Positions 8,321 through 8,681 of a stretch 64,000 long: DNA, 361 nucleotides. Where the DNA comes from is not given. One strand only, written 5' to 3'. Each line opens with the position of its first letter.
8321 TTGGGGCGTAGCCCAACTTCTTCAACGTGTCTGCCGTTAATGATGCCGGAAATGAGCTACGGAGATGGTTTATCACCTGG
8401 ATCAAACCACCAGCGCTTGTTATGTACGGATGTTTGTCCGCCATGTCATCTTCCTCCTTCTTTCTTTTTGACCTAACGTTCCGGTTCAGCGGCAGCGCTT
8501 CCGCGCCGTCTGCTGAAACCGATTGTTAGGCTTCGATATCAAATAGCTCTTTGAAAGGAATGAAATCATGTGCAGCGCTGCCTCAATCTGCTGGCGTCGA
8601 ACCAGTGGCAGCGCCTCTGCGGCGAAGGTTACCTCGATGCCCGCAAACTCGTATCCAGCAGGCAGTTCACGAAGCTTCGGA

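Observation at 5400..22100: Degenerate integron-like cassette array of about 17 kb with related attC-like sites and only a dead intI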

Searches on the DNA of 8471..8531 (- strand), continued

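Call 73: search_with_rna_model(model_id=R2, sources=[L005, L006, L007, L008, L009, L010, L011, L012, L013, L014, L015, L016, L018, L019, L020, L021, L022, L023, L024, L025, L026, L028, L030, L031, L032, L033, L034, L035, L036, L037, L038, L039, L040, L041, L042, L043, L044, L045, L046, L047, L048, L049, L052, L053, L054, L055, L056, L057, L058, L061, L062, L064, L065, L066, L067, L070, L073, L074, L078, L079, L080, L081, L082, L084, L165, L166, L167], max_evalue=0.05)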
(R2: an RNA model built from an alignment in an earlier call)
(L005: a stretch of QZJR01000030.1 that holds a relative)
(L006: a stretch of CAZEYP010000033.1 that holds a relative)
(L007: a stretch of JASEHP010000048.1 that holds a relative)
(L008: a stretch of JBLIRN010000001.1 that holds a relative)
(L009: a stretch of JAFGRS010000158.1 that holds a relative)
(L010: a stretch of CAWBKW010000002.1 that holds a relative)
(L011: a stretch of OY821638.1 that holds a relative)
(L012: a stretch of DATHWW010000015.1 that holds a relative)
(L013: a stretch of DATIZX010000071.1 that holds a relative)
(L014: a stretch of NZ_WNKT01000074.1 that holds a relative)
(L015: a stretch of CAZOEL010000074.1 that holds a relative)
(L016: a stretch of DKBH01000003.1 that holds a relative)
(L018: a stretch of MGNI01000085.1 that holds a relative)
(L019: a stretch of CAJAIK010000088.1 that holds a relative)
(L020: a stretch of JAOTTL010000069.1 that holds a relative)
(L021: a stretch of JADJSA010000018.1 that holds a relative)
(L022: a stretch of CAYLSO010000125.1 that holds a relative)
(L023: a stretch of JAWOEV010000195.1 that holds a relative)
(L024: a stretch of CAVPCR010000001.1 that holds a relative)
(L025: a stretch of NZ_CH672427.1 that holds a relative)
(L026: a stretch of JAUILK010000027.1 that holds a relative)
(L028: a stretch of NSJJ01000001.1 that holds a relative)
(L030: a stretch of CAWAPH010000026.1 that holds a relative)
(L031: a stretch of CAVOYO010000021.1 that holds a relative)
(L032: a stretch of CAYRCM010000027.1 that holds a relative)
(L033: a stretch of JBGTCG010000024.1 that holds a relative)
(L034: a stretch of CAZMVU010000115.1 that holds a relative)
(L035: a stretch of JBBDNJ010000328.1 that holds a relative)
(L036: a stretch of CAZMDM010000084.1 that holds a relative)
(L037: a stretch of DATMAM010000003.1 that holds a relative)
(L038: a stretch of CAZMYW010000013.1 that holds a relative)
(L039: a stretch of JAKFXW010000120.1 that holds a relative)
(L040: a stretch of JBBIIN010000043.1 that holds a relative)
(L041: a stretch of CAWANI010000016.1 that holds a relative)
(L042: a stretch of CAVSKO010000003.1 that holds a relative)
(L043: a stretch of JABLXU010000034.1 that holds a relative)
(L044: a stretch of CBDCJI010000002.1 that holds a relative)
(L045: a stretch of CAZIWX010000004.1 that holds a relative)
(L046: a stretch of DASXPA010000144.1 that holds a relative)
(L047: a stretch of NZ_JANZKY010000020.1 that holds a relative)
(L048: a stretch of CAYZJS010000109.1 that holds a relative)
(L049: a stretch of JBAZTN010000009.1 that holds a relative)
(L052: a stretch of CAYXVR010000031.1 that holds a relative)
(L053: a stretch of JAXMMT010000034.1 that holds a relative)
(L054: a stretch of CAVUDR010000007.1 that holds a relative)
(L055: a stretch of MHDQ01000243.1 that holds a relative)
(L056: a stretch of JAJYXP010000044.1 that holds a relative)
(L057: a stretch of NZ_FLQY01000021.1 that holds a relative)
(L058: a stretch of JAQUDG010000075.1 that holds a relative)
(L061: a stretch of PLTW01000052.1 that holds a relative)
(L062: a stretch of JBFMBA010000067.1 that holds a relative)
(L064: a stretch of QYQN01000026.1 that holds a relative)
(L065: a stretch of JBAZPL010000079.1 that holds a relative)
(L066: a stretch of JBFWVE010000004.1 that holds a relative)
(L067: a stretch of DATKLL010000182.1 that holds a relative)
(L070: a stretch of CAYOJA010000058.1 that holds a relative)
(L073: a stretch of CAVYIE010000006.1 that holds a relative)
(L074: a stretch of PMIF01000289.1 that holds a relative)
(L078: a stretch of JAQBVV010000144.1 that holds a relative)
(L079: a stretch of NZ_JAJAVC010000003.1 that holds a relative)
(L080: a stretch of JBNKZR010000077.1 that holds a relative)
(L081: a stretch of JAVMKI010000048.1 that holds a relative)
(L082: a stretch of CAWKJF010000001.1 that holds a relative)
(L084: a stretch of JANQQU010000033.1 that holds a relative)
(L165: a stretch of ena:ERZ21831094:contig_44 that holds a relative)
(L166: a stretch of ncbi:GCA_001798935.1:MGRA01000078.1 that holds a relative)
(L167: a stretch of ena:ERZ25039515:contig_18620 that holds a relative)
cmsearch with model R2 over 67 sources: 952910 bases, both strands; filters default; matches with E-value up to 0.05: 175.
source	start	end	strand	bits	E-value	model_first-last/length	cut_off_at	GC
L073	19668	19727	+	65.7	1.1e-12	1-63/63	no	0.67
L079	5514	5573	-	65.1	1.5e-12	1-63/63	no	0.58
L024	12853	12912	+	61.6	1.1e-11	1-63/63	no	0.7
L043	11983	12054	+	57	1.5e-10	1-63/63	no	0.61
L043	13133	13192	+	56.4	2.1e-10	1-63/63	no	0.52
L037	4517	4615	+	52.6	1.9e-09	1-63/63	no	0.69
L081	6122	6179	-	52.5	2e-09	1-63/63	no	0.6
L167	2070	2133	-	50.5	6e-09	1-63/63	no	0.56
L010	16071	16157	+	48.8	1.6e-08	1-63/63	no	0.57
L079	7782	7841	-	47.9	2.6e-08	1-63/63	no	0.65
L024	20615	20672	+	47.7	3e-08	1-63/63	no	0.67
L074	429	524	-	47.2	3.9e-08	1-63/63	no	0.68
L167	4300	4362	-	47.1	4.1e-08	1-63/63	no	0.62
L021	6695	6752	-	46.5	5.8e-08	1-63/63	no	0.67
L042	5328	5419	-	46.5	5.9e-08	1-63/63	no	0.63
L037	10194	10253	+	46.1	7.2e-08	1-63/63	no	0.63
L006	8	65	-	45.8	8.5e-08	1-63/63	no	0.5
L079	8998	9057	-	45.4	1.1e-07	1-63/63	no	0.48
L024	16629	16692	+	45.1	1.2e-07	1-63/63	no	0.69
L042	8281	8373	-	44.9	1.4e-07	1-63/63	no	0.65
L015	5473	5584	-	44.3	2e-07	1-63/63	no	0.6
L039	775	844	-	44.2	2.1e-07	1-63/63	no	0.59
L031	4133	4210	+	44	2.3e-07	1-63/63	no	0.63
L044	3400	3523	-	43.9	2.5e-07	1-63/63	no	0.61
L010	15524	15612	+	43.8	2.6e-07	1-63/63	no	0.64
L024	18108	18171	+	43.5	3.2e-07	1-63/63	no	0.69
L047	1289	1355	-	43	4.1e-07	1-63/63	no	0.6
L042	1426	1518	+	42.7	4.9e-07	1-63/63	no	0.57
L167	4983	5040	-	42.5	5.5e-07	1-63/63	no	0.57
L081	2614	2676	-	42.3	6.3e-07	1-63/63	no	0.62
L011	6965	7013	-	41.9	7.9e-07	1-63/63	no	0.51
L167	434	525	-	41.7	8.8e-07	1-63/63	no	0.57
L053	9868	9966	+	41.7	8.8e-07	1-63/63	no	0.58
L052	12273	12350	+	41.6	9e-07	1-63/63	no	0.68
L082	2997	3120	-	41.2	1.1e-06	1-63/63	no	0.56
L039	1808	1865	-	41.2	1.2e-06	1-63/63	no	0.57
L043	11508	11621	+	40.5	1.7e-06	1-63/63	no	0.59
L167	105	162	-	39.8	2.6e-06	1-63/63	no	0.55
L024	14379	14475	+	39.5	3.1e-06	1-63/63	no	0.7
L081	8370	8486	-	39.4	3.3e-06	1-63/63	no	0.6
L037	2748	2835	+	39.3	3.4e-06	1-63/63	no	0.66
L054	6448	6517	-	39.1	3.7e-06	1-63/63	no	0.61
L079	8159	8216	-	39.1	3.7e-06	1-63/63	no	0.5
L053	9117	9202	+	39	3.9e-06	1-63/63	no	0.58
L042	582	674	+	39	4e-06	1-63/63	no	0.6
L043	16695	16790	+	38.6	5e-06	1-63/63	no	0.69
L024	13389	13484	+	38.3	6.1e-06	1-63/63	no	0.71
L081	4602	4671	-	38.2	6.4e-06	1-63/63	no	0.61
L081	3091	3153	-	38.1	6.8e-06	1-63/63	no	0.6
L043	15065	15122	+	38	7.1e-06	1-63/63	no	0.67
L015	55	115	-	37.8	8.1e-06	1-63/63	no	0.61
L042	2110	2201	+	37.7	8.2e-06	1-63/63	no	0.59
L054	9109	9171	-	37.6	9e-06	1-63/63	no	0.52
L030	8926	9059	-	37.6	9.1e-06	1-63/63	no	0.65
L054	8270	8332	-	37.4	9.9e-06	1-63/63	no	0.65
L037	6771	6865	+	37.4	1e-05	1-63/63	no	0.68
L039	197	255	-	37.2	1.1e-05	1-63/63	no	0.56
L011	8128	8182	-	37.1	1.2e-05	1-63/63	no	0.55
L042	2769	2860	+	37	1.3e-05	1-63/63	no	0.54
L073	17200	17257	+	36.9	1.3e-05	1-63/63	no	0.64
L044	4690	4812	-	36.7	1.5e-05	1-63/63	no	0.51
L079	6545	6603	-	36.6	1.6e-05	1-63/63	no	0.47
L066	12077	12184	+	36.5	1.7e-05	1-63/63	no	0.62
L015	6108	6169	-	36.5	1.7e-05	1-63/63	no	0.53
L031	1833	1936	+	36.4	1.7e-05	1-63/63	no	0.59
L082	3959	4078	-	36.4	1.8e-05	1-63/63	no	0.56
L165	2603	2680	-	36.3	1.9e-05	1-63/63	no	0.55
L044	2376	2498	-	36.3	1.9e-05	1-63/63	no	0.54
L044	8066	8188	-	36.2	1.9e-05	1-63/63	no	0.5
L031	2324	2426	+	36.2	2e-05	1-63/63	no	0.6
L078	7533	7601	+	36.1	2.1e-05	1-63/63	no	0.68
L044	3093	3216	-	36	2.1e-05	1-63/63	no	0.52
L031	3006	3108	+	35.5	2.8e-05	1-63/63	no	0.59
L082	2603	2725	-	35.5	3e-05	1-63/63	no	0.59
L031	8937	9045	+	35.4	3e-05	1-63/63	no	0.61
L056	3589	3642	-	35.4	3.1e-05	1-63/63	no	0.63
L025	6152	6222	-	35.2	3.5e-05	1-63/63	no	0.67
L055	2933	2992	-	35.1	3.6e-05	1-63/63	no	0.57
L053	8342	8428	+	34.3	5.7e-05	1-63/63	no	0.61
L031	7753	7857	+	34.3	5.8e-05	1-63/63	no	0.51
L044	4057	4180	-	34.1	6.5e-05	1-63/63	no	0.59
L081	2121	2180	-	34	6.9e-05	1-63/63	no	0.67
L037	5748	5808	+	33.9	7.1e-05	1-63/63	no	0.62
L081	9296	9364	-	33.7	8.2e-05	1-63/63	no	0.67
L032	12554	12613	+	33.7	8.3e-05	1-63/63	no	0.7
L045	11943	12075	+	33.6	8.4e-05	1-63/63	no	0.41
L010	12077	12164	+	33.5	9.1e-05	1-63/63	no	0.64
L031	5378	5449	+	33.3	0.0001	1-63/63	no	0.57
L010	19755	19838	+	33.1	0.00012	1-63/63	no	0.55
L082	6119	6241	-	33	0.00012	1-63/63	no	0.5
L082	8542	8664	-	33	0.00012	1-63/63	no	0.62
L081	7112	7198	-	33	0.00012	1-63/63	no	0.64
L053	7171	7270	+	32.9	0.00013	1-63/63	no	0.61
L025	9097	9194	-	32.8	0.00014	1-63/63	no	0.64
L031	4789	4892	+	32.7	0.00014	1-63/63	no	0.58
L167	1424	1481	-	32.7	0.00015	1-63/63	no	0.55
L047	819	887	-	32.5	0.00016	1-63/63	no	0.59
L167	3077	3171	-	32.4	0.00017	1-63/63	no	0.58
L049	8984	9072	-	32.3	0.00018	1-63/63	no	0.48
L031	5783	5886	+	32.3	0.00018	1-63/63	no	0.52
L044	9403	9525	-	32.3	0.00018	1-63/63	no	0.59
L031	6709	6812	+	32.1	0.0002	1-63/63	no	0.56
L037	7680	7752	+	32.1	0.0002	1-63/63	no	0.71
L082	7572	7695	-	32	0.00022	1-63/63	no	0.58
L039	2198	2260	-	31.9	0.00022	1-63/63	no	0.62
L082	5077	5199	-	31.7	0.00025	1-63/63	no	0.56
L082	4630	4752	-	31.3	0.00031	1-63/63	no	0.59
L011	8983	9047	-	31.3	0.00031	1-63/63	no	0.68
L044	8949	9072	-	31.1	0.00034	1-63/63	no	0.56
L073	18277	18366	+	31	0.00038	1-63/63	no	0.68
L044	5572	5694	-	30.9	0.00039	1-63/63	no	0.56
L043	17741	17812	+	30.9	0.00039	1-63/63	no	0.72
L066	11506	11616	+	30.8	0.0004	1-63/63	no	0.63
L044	7163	7285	-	30.6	0.00047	1-63/63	no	0.62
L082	8918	9039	-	30.5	0.0005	1-63/63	no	0.52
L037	3754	3825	+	30.3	0.00055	1-63/63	no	0.71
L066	12585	12692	+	30.2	0.00057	1-63/63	no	0.63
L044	4996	5115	-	30.2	0.00058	1-63/63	no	0.57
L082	8028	8149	-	30.2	0.00059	1-63/63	no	0.56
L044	1332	1454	-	30.1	0.00063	1-63/63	no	0.61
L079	4574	4631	-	30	0.00065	1-63/63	no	0.64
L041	4429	4533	-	29.8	0.00073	1-63/63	no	0.48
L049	7663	7751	-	29.8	0.00073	1-63/63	no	0.55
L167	3852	3935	-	29.7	0.00075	1-63/63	no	0.54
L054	7294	7356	-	29.5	0.00085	1-63/63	no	0.62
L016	454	547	-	29.4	0.00089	1-63/63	no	0.46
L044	718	840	-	28.9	0.0012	1-63/63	no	0.59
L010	18287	18371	+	28.7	0.0014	1-63/63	no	0.58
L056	2051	2113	-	28.6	0.0014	1-63/63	no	0.62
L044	6402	6524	-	28.6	0.0015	1-63/63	no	0.59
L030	6242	6370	-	28.5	0.0015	1-63/63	no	0.68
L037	10876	10935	+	28.5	0.0016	1-63/63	no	0.65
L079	7199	7270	-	28.4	0.0016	1-63/63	no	0.57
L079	5896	5955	-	28.4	0.0017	1-63/63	no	0.53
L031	7236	7343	+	28.3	0.0017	1-63/63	no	0.54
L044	2682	2804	-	28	0.002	1-63/63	no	0.59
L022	12316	12416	+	28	0.0021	1-63/63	no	0.72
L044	6708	6830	-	27.8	0.0022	1-63/63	no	0.59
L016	1236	1325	-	27.3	0.003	1-63/63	no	0.51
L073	17722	17811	+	27.3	0.0031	1-63/63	no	0.68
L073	16470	16559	+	27.1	0.0033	1-63/63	no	0.69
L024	11830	11925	+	26.8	0.0041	1-63/63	no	0.73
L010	20797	20881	+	26.7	0.0042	1-63/63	no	0.61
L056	4570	4647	-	26.5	0.0047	1-63/63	no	0.63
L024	18771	18878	+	26.4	0.0051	1-63/63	no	0.69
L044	8372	8494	-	26.3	0.0054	1-63/63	no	0.59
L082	3421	3543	-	26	0.0062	1-63/63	no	0.59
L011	6154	6209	-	25.9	0.0067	1-63/63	no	0.43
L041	3080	3184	-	25.9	0.0068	1-63/63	no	0.49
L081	5823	5921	-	25.7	0.0074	1-63/63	no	0.61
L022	12992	13093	+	25.7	0.0076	1-63/63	no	0.74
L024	19922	20018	+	25.6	0.0077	1-63/63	no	0.75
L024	13681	13781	+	25.6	0.0081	1-63/63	no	0.75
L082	7058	7180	-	25.3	0.0091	1-63/63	no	0.58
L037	8822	8893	+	25.2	0.0098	1-63/63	no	0.65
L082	9291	9412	-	25.2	0.01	1-63/63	no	0.63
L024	15003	15102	+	25.1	0.01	1-63/63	no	0.74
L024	15319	15418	+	25.1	0.01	1-63/63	no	0.74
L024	15635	15734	+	25.1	0.01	1-63/63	no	0.74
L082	1684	1807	-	25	0.011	1-63/63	no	0.59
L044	7673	7795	-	24.6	0.014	1-63/63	no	0.59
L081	3773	3868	-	24.6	0.014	1-63/63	no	0.61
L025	6970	7039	-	24.6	0.014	1-63/63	no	0.61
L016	927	1017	-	24.3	0.016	1-63/63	no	0.55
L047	119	205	-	24.1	0.019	1-63/63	no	0.64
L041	3613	3714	-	24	0.019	1-63/63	no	0.46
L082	6549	6671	-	24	0.02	1-63/63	no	0.54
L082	2167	2285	-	23.9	0.02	1-63/63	no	0.55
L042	9684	9776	+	23.7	0.024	1-63/63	no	0.59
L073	16215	16282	+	23.4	0.027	1-63/63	no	0.68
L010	16864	16962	+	23.2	0.03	1-63/63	no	0.58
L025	2845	2930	-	23.2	0.031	1-63/63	no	0.56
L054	7761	7847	-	22.7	0.041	1-63/63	no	0.63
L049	8539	8628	-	22.7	0.041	1-63/63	no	0.56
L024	14690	14786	+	22.7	0.041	1-63/63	no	0.74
